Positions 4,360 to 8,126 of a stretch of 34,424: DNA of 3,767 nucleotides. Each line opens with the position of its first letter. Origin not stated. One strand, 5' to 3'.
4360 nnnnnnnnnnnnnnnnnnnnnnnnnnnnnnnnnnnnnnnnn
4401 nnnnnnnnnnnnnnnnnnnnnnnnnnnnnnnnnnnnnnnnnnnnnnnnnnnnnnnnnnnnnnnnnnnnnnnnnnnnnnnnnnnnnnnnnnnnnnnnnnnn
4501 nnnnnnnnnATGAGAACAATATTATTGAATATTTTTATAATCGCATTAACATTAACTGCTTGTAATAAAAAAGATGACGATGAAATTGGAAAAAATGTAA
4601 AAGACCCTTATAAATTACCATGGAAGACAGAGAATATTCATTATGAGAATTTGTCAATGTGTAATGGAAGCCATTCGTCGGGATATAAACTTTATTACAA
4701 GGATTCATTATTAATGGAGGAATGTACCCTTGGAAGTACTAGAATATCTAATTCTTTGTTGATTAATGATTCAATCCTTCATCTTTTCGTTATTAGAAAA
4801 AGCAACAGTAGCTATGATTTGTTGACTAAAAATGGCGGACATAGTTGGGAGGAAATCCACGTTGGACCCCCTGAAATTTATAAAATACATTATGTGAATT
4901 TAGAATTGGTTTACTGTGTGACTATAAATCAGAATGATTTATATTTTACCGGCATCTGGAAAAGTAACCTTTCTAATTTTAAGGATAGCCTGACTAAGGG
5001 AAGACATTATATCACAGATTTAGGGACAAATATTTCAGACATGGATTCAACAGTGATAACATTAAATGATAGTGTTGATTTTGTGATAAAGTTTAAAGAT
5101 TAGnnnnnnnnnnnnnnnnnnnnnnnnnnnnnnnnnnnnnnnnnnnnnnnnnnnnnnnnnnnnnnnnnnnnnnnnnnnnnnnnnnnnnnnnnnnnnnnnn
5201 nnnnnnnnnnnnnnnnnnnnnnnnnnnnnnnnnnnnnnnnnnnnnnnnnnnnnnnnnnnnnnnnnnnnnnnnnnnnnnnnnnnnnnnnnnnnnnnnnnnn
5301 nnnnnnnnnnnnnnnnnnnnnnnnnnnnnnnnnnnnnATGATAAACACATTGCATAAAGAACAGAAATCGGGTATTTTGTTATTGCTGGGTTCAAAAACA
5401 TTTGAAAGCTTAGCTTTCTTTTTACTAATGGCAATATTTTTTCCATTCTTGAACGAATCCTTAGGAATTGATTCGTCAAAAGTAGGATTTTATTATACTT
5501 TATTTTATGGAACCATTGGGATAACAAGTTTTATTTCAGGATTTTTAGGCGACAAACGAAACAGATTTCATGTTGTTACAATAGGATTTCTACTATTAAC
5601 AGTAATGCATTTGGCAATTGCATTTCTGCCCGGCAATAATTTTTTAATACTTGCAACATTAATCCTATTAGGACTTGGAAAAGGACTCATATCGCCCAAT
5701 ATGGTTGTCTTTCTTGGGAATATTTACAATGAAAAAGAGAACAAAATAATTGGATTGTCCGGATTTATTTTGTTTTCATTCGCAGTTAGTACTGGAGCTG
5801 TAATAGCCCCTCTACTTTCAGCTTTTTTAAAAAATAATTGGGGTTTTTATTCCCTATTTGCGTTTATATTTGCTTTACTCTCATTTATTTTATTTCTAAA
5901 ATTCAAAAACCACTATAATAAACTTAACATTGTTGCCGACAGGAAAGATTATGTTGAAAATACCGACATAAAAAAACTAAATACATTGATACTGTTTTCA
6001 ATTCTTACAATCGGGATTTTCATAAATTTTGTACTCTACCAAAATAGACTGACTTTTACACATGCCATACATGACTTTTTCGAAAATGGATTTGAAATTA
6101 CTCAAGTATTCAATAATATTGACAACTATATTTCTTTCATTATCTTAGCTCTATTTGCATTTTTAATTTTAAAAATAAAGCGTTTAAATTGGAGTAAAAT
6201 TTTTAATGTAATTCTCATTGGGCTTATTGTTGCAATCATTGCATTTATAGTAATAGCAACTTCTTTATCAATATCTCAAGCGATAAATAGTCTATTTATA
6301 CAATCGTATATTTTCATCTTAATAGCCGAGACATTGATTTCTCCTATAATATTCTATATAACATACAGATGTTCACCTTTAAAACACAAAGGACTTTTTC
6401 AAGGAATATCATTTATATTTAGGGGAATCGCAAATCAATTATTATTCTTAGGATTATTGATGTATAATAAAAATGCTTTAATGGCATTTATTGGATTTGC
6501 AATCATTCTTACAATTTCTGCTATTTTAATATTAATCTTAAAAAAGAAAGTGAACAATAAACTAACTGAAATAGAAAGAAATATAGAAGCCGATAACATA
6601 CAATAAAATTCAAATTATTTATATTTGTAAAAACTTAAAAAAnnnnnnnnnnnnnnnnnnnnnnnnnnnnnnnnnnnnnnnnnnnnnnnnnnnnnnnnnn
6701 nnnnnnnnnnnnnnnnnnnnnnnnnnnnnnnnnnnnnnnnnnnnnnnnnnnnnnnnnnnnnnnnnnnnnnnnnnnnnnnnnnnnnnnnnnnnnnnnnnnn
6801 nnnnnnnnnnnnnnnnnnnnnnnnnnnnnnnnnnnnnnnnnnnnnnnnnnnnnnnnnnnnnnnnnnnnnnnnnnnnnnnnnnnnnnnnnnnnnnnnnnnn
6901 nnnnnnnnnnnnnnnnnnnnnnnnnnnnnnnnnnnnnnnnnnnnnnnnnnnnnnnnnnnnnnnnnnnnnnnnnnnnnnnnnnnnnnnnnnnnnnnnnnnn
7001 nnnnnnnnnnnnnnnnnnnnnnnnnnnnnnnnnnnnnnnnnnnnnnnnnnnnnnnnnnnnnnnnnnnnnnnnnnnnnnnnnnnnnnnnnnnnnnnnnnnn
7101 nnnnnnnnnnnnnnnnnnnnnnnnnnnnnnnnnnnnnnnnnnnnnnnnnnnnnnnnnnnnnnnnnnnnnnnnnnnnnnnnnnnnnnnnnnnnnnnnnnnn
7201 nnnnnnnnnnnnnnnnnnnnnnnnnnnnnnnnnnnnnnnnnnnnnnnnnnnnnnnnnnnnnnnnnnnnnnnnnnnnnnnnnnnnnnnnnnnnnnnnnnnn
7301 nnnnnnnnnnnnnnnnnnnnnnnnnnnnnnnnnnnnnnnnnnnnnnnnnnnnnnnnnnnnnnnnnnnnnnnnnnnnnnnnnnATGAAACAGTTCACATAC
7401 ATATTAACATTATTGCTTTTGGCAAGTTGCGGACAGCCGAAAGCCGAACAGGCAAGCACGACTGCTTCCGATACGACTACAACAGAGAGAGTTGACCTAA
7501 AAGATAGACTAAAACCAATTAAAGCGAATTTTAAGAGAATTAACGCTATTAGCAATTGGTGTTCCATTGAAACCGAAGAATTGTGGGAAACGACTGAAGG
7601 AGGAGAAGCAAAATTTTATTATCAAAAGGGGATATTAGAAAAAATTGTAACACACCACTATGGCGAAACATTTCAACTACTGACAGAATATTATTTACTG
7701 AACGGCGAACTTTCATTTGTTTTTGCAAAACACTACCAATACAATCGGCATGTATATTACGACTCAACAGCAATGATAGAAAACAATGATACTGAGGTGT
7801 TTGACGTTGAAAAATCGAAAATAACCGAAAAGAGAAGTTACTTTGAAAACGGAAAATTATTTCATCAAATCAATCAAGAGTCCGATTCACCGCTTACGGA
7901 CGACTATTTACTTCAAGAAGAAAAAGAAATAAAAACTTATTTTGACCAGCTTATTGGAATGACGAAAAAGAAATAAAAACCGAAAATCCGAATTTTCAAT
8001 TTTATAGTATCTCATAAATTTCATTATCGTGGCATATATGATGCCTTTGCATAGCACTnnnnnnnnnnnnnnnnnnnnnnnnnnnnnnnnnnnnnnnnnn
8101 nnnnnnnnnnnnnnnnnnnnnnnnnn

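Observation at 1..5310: A promoter-carrying junction repeat punctuates a same-strand gene-cassette array (integron- or rAID-like architecture)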

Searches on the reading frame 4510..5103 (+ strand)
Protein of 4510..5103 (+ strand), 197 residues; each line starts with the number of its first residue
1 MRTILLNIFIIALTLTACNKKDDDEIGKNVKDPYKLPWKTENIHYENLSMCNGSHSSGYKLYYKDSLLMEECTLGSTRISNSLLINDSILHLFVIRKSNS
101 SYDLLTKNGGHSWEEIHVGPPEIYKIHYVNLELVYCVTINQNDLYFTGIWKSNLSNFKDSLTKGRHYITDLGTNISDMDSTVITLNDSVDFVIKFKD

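Call 8: search_protein_families(library=pfam, proteins=[window:4510-5103:+], max_evalue=0.01)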
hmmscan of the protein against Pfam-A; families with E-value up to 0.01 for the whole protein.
window:4510-5103:+ (197 aa): 0 families

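Call 35: find_encoding_contigs(protein=window:4510-5103:+, flank=10000, max_places=10)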
Protein window:4510-5103:+ (197 aa): 24 contigs read that carry it; 10 places shown.
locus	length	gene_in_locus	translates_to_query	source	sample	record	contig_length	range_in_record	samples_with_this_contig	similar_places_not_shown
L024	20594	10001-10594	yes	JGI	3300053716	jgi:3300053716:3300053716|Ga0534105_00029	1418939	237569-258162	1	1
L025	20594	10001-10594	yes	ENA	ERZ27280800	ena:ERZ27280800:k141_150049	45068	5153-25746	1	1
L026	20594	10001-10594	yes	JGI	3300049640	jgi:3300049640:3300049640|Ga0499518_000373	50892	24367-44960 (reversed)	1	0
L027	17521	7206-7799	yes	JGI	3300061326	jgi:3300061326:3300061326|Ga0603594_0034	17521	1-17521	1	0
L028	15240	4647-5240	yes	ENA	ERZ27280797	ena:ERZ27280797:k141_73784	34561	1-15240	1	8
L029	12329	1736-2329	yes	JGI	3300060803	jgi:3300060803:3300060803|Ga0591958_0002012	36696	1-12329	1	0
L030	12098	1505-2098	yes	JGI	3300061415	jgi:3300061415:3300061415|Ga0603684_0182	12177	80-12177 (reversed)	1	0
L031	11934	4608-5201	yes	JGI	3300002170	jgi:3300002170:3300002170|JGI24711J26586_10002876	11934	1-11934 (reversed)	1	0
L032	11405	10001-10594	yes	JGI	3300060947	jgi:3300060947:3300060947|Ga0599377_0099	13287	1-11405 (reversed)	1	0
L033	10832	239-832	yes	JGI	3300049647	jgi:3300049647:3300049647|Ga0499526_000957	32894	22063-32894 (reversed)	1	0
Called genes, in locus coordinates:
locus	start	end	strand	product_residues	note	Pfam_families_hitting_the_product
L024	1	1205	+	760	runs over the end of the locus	PF01839:FG-GAP (faint), PF13517:FG-GAP_3 (weak), PF18962:Por_Secre_tail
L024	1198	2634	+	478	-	PF00497:SBP_bac_3, PF01464:SLT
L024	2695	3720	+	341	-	-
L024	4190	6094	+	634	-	PF13289:SIR2_2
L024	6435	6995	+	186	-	-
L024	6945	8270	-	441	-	PF05598:DUF772, PF01609:DDE_Tnp_1, PF13751:DDE_Tnp_1_6 (weak)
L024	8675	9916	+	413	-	-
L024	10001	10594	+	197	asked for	-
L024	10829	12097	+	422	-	PF07690:MFS_1, PF00854:PTR2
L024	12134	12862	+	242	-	-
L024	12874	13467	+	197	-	-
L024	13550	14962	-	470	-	-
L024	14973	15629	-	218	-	-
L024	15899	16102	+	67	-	-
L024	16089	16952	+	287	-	PF01555:N6_N4_Mtase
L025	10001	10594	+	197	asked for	-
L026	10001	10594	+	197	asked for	-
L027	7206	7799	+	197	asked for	-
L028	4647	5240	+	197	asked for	-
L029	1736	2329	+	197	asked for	-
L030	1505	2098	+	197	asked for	-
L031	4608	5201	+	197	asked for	-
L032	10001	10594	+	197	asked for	-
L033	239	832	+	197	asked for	-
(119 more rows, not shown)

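Call 42: search_protein_families(library=ncbifam, proteins=[window:4510-5103:+], max_evalue=0.1)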
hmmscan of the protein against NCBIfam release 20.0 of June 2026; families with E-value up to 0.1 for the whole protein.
window:4510-5103:+ (197 aa): 1 family
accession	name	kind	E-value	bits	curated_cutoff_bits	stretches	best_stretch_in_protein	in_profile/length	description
NF033193.2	lipo_NDxxF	hypoth_equivalog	0.0083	15.8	60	0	3-33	4-34/199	NDxxF motif lipoprotein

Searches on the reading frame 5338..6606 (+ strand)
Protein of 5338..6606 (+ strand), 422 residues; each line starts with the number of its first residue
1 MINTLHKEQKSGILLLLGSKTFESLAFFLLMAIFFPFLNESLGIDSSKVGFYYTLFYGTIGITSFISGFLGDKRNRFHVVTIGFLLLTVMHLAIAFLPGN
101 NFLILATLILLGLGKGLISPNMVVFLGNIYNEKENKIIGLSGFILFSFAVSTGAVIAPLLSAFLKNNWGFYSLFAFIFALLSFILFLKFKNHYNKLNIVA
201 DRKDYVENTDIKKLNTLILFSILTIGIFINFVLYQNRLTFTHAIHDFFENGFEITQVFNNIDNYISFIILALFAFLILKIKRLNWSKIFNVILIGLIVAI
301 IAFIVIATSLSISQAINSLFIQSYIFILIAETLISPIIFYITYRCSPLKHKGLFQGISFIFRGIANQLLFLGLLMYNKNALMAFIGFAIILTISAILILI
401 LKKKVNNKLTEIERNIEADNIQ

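Call 8: search_protein_families(library=pfam, proteins=[window:5338-6606:+], max_evalue=0.01)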
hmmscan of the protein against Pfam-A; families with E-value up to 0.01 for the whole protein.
window:5338-6606:+ (422 aa): 2 families
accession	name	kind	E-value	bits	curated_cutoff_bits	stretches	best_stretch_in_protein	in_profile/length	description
PF07690.21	MFS_1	-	2.2e-24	86.5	33.4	1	22-365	7-342/347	Major Facilitator Superfamily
PF00854.27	PTR2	-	6.2e-08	32.4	27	1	79-197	10-129/392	POT family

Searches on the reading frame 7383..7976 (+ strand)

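Call 8: search_protein_families(library=pfam, proteins=[window:7383-7976:+], max_evalue=0.01)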
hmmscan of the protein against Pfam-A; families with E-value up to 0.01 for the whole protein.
window:7383-7976:+ (197 aa): 1 family
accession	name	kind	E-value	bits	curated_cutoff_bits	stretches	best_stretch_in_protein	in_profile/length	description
PF07661.19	MORN_2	-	0.0017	18.8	29.6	0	74-90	3-19/22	MORN repeat variant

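Call 42: search_protein_families(library=ncbifam, proteins=[window:7383-7976:+], max_evalue=0.1)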
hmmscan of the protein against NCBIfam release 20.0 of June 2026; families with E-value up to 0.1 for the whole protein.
window:7383-7976:+ (197 aa): 3 families
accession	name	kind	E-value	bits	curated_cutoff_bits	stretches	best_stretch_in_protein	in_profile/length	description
TIGR03516.1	ppisom_GldI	equivalog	0.0039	16.6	157.6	1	2-95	3-90/177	gliding motility-associated peptidyl-prolyl isomerase GldI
NF041193.1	lipo_SP0191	subfamily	0.012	15.6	75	1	5-36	7-38/190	SP0191 family lipoprotein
NF058647.1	lipo_LytA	equivalog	0.069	13.4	110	0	4-37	4-39/107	acidic lipoprotein LytA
